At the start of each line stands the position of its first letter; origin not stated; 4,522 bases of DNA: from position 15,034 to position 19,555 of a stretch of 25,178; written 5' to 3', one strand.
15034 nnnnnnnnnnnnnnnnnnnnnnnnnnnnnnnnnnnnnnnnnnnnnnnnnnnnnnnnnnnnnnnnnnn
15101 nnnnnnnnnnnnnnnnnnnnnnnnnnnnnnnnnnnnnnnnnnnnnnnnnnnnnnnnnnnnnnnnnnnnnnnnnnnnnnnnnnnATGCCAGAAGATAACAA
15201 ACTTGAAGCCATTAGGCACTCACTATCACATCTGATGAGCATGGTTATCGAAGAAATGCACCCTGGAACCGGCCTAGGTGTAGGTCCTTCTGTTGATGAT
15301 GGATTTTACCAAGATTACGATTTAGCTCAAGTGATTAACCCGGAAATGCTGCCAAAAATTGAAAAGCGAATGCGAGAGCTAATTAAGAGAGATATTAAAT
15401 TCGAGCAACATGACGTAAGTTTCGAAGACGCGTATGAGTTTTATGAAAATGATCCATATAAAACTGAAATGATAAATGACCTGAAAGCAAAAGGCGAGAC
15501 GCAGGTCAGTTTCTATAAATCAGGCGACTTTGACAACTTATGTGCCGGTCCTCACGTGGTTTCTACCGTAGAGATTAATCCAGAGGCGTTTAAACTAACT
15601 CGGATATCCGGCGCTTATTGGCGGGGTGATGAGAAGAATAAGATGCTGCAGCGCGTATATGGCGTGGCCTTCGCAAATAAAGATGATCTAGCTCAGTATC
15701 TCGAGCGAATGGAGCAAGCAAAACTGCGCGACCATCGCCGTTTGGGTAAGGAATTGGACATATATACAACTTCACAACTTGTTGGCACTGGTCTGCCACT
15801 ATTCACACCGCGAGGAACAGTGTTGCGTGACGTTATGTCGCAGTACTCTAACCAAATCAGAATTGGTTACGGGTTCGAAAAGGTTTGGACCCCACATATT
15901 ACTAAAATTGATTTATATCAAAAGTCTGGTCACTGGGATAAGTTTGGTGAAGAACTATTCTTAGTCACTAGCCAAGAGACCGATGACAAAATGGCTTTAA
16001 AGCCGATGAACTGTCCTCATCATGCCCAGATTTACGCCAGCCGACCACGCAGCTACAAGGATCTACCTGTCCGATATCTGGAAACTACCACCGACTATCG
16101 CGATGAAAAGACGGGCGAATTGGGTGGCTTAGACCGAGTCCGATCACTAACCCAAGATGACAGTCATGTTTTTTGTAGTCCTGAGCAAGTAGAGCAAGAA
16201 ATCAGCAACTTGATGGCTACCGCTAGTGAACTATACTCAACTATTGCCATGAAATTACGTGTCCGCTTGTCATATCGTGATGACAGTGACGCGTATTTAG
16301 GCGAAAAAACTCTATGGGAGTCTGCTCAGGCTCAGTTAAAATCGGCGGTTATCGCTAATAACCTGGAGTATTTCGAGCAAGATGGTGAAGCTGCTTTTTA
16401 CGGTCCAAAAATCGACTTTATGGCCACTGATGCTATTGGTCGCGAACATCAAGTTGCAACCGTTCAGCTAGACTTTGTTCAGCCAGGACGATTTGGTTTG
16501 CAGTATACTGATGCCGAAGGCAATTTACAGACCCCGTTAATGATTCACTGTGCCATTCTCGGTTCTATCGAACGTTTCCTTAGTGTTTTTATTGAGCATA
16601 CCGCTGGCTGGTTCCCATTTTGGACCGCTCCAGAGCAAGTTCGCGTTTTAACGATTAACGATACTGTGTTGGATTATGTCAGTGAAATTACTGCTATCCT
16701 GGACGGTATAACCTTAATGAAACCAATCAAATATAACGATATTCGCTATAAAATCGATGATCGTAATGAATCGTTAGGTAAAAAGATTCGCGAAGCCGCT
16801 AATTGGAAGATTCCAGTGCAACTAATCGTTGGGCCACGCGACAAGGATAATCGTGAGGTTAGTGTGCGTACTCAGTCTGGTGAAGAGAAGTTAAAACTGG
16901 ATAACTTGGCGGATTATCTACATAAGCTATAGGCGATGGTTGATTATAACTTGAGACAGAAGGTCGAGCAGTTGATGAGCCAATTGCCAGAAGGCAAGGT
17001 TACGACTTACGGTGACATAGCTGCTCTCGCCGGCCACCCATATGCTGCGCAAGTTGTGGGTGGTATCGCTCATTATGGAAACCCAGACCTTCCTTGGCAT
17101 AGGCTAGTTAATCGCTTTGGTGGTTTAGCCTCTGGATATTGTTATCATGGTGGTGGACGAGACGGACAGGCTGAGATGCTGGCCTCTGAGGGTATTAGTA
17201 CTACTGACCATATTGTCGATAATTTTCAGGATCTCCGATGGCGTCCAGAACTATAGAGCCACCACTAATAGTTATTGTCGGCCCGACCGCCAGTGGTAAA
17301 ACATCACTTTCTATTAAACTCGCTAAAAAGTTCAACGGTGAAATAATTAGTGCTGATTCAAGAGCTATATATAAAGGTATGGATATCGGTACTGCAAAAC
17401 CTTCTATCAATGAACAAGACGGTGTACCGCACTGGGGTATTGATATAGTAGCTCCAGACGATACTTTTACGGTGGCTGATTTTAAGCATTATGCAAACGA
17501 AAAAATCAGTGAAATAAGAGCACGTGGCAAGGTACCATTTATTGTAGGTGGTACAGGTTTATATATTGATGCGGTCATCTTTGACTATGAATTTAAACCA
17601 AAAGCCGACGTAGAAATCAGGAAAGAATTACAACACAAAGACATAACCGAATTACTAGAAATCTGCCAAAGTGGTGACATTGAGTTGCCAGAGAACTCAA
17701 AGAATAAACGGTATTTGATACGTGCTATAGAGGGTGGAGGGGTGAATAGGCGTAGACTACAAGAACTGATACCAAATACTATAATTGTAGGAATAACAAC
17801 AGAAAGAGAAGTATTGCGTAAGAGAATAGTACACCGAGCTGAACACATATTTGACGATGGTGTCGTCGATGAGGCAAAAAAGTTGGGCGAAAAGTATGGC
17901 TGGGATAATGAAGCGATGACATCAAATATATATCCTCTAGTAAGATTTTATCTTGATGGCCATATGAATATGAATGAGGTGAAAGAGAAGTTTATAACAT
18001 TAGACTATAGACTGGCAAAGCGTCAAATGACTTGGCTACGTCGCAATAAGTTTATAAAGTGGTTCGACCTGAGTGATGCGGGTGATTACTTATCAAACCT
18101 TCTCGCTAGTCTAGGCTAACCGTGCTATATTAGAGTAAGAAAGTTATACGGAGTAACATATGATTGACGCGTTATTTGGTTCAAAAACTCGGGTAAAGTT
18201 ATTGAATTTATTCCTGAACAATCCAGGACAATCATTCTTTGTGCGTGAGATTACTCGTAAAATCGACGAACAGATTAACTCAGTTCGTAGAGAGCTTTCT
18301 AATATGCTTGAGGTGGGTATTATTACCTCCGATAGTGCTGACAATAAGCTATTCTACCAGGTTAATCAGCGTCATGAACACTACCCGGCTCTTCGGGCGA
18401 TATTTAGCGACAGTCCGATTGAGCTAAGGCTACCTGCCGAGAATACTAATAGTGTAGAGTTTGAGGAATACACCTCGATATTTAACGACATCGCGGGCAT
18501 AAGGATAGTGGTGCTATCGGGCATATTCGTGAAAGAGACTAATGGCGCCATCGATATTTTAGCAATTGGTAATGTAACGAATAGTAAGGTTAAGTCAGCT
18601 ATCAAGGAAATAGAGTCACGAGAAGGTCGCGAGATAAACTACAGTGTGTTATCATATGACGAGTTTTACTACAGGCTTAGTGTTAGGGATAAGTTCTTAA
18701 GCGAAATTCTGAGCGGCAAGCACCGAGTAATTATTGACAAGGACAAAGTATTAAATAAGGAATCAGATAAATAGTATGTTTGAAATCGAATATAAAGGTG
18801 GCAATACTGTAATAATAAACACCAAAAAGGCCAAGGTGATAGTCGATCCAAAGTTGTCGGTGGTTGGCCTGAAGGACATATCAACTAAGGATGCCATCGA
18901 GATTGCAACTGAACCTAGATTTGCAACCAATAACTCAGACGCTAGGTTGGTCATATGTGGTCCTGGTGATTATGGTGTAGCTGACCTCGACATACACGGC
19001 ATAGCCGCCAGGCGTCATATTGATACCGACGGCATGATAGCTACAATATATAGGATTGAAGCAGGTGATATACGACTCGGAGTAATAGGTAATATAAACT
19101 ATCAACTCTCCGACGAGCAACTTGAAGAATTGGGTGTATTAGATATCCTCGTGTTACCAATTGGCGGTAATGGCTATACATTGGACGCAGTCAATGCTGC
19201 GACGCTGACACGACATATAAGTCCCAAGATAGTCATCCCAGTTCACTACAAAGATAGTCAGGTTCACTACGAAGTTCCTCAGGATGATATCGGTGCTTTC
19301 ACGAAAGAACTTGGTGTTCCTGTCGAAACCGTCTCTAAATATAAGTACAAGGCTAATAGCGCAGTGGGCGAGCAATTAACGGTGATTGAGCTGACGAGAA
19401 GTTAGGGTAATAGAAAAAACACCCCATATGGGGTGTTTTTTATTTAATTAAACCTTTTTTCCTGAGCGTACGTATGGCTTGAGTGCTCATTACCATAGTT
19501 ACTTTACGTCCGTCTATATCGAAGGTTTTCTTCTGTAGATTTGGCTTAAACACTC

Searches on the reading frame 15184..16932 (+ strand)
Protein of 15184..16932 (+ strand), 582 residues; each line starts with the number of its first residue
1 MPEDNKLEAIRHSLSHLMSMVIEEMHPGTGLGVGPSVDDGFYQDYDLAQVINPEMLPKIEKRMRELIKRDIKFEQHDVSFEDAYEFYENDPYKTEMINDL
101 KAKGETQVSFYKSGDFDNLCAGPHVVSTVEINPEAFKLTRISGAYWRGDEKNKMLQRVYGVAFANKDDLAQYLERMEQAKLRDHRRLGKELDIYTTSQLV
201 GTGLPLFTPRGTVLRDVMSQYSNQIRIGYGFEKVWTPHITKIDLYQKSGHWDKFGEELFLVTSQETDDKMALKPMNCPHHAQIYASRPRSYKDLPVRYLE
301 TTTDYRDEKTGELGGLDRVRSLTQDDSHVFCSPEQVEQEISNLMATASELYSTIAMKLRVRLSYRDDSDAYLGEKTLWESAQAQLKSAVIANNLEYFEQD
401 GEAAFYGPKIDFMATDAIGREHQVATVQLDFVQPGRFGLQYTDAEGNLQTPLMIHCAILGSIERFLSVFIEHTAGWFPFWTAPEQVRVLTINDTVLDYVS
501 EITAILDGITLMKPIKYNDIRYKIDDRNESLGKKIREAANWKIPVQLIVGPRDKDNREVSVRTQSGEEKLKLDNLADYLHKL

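Call 6: search_protein_families(library=ncbifam, proteins=[window:15184-16932:+])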
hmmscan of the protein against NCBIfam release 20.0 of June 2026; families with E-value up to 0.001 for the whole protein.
window:15184-16932:+ (582 aa): 11 families
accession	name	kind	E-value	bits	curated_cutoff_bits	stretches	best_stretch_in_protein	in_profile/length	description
TIGR00418.1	thrS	equivalog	1.8e-183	611.5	383.65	1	11-578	1-560/565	threonine--tRNA ligase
NF003068.0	PRK03991.1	equivalog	3.7e-59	200.6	484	1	176-580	191-589/613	threonine--tRNA ligase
NF006625.0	PRK09194.1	equivalog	4.4e-20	72.1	558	2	230-359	65-189/559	proline--tRNA ligase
TIGR00408.1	proS_fam_I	equivalog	2.4e-17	63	437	2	203-355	29-186/475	proline--tRNA ligase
TIGR00409.1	proS_fam_II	equivalog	1.2e-16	60.7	306.7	1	232-359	67-193/568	proline--tRNA ligase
NF008979.1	PRK12325.1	exception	3.2e-16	59.2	550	2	209-353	44-187/437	proline--tRNA ligase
TIGR00442.1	hisS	equivalog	3.9e-12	45.9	286.75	1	207-386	9-178/406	histidine--tRNA ligase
NF011500.0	PRK14938.1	equivalog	1.3e-09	37.5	362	1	471-573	262-357/387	Ser-tRNA(Thr) hydrolase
TIGR00414.1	serS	equivalog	1.5e-09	37.4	301.65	1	166-359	124-319/418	serine--tRNA ligase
NF040865.1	a_tRNA_ed_AlaXM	equivalog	8.7e-05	22.4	300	1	12-132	98-212/234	alanyl-tRNA editing protein AlaXM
TIGR00389.1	glyS_dimeric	equivalog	0.00039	19.1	243.3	0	206-258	31-84/565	glycine--tRNA ligase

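Call 9: find_related_loci(query=window:15184-16932:+, collection=genome_contigs, flank=1500)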
Query window:15184-16932:+ (582 aa) in genome_contigs; peptide patterns used: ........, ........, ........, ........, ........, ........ (x = any residue, [..] = any of these).
600 stretches matched a pattern (row limit reached: there are more); 596 encode a relative of the query (tblastn E <= 1e-3); the best 80 are kept; 80 distinct loci.
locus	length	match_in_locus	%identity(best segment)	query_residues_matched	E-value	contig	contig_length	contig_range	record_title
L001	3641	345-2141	74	6-582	0e+0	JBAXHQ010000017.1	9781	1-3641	MAG: Candidatus Saccharibacteria bacterium isolate ELA327 MAG327_17, whole genome shotgun sequence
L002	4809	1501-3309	68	1-582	0e+0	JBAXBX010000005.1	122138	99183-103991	MAG: Candidatus Saccharibacteria bacterium isolate ELA178 MAG178_5, whole genome shotgun sequence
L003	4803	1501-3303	67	4-582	0e+0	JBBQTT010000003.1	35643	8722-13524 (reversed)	MAG: Candidatus Saccharimonadales bacterium isolate Co_metawrap_1856 Cmw_1856_k141_7102677_length_35643_cov_15.9983, who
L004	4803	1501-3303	67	4-582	0e+0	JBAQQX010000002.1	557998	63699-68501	MAG: Candidatus Saccharimonadales bacterium isolate MFD12015_ilm_asm_bin4 k127_17485, whole genome shotgun sequence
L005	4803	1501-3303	67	1-579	0e+0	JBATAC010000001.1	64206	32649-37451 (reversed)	MAG: Candidatus Microsaccharimonas sp. isolate MFD10545_ilm_asm_bin1 k127_5928, whole genome shotgun sequence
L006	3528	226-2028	66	4-582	0e+0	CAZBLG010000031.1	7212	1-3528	MAG TPA_asm: uncultured Candidatus Saccharibacteria bacterium isolate SRP220891_co3_243 genome assembly, contig: NODE_18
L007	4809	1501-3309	67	1-582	0e+0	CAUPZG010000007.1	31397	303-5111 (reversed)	MAG TPA_asm: uncultured Candidatus Saccharibacteria bacterium isolate ERR9969047_bin.19_MetaWRAP_v1.3_MAG genome assembl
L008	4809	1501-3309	66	1-582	0e+0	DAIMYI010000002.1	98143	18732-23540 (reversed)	MAG TPA_asm: Candidatus Nanosynbacter sp. isolate CTOTU1097 NODE_2_length_98143_cov_49.769686, whole genome shotgun sequ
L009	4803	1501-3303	66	4-582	0e+0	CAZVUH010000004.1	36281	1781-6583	MAG TPA_asm: uncultured Candidatus Saccharibacteria bacterium isolate SRP193066_co1_97 genome assembly, contig: NODE_133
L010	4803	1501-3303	70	4-582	0e+0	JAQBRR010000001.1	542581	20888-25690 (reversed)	MAG: Candidatus Saccharibacteria bacterium isolate RYN_406 scaffold_3709492, whole genome shotgun sequence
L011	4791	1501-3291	66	5-579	0e+0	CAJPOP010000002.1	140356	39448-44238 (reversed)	Candidatus Saccharibacteria bacterium isolate SRR9217408-mag-bin.12 genome assembly, contig: SRR9217408-mag-bin.12_10, w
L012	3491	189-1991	66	4-582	0e+0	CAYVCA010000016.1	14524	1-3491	MAG TPA_asm: uncultured Candidatus Saccharibacteria bacterium isolate SRP294416_co3_823 genome assembly, contig: NODE_74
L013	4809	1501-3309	66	1-582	0e+0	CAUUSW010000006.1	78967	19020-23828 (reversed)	MAG TPA_asm: uncultured Candidatus Saccharibacteria bacterium isolate SRR23388465_bin.18_MetaWRAP_v1.3_MAG genome assemb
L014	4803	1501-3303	65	4-582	0e+0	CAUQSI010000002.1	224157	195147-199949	MAG TPA_asm: uncultured Candidatus Saccharibacteria bacterium isolate ERR9968788_bin.6_MetaWRAP_v1.3_MAG genome assembly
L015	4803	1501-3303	65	4-582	0e+0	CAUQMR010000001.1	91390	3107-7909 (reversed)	MAG TPA_asm: uncultured Candidatus Saccharibacteria bacterium isolate ERR9969112_bin.20_MetaWRAP_v1.3_MAG genome assembl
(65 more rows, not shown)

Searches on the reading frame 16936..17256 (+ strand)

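Call 6: search_protein_families(library=ncbifam, proteins=[window:16936-17256:+])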
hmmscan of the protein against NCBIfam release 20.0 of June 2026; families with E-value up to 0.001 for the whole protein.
window:16936-17256:+ (106 aa): 3 families
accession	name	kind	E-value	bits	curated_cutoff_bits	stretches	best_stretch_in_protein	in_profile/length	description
TIGR00589.1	ogt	superfamily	3.3e-07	30.3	46.4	1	6-68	3-66/80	methylated-DNA--[protein]-cysteine S-methyltransferase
NF007626.0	PRK10286.1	equivalog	1.7e-05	25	192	1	7-73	90-155/171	methylated-DNA--[protein]-cysteine S-methyltransferase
NF011964.0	PRK15435.1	equivalog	0.00014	21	345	1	6-83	271-346/354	bifunctional DNA-binding transcriptional regulator/O6-methylguanine-DNA methyltransferase Ada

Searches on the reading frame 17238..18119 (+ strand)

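Call 6: search_protein_families(library=ncbifam, proteins=[window:17238-18119:+])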
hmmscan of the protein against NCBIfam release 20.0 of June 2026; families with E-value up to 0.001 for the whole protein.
window:17238-18119:+ (293 aa): 1 family
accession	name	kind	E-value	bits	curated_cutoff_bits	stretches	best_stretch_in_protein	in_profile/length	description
TIGR00174.1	miaA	equivalog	9.9e-64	215.4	148.65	2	10-135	1-127/288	tRNA (adenosine(37)-N6)-dimethylallyltransferase MiaA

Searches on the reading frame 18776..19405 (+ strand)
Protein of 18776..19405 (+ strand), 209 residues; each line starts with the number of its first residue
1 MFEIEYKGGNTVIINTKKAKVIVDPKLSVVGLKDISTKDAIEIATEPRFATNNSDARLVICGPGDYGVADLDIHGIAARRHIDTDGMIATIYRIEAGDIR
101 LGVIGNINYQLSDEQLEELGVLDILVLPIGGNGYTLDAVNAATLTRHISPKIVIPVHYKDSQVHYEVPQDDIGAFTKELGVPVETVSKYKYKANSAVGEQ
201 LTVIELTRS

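Call 54: search_protein_families(library=pfam, proteins=[window:18776-19405:+], max_evalue=0.00001)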
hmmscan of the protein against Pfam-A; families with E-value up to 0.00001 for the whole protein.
window:18776-19405:+ (209 aa): 1 family
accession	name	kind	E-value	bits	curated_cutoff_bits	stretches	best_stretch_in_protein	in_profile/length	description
PF13483.12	Lactamase_B_3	-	6.7e-19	68.9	24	1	3-157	1-160/160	Beta-lactamase superfamily domain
